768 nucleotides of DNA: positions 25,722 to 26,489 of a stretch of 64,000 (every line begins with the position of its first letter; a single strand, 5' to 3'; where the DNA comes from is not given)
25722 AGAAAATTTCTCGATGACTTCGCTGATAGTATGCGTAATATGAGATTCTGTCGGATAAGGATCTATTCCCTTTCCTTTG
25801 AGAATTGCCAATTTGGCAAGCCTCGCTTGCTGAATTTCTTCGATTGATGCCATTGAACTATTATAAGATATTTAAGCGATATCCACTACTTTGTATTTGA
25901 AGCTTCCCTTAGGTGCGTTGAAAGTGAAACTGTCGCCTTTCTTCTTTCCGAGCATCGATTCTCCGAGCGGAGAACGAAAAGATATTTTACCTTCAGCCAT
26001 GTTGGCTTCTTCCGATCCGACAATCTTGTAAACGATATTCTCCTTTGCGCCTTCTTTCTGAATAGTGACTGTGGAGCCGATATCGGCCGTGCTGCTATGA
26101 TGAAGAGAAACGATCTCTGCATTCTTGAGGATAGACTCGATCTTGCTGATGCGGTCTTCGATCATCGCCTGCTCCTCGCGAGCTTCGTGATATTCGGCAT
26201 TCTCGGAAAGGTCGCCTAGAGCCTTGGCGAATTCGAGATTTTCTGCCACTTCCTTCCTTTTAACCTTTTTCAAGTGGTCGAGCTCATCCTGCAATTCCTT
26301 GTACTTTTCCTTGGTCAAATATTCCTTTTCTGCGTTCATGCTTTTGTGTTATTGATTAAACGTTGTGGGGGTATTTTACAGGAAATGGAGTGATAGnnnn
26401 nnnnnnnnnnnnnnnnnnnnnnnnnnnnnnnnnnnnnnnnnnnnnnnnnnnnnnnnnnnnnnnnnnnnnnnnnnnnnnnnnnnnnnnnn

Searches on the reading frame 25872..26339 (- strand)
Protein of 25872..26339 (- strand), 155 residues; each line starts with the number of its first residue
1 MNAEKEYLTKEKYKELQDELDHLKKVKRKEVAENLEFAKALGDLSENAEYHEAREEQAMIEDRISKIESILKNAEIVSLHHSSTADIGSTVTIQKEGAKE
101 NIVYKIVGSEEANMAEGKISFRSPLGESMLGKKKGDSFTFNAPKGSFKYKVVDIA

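Call 97: search_protein_families(library=pfam, max_evalue=0.00001, proteins=[window:25872-26339:-])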
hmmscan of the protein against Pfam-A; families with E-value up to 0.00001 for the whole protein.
window:25872-26339:- (155 aa): 2 families
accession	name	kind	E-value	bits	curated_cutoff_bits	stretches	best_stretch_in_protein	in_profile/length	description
PF03449.20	GreA_GreB_N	-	2.6e-27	95.2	24.5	1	7-76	2-71/71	Transcription elongation factor, N-terminal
PF01272.25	GreA_GreB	-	9.4e-26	90.1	26.9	1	83-154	4-75/77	Transcription elongation factor, GreA/GreB, C-term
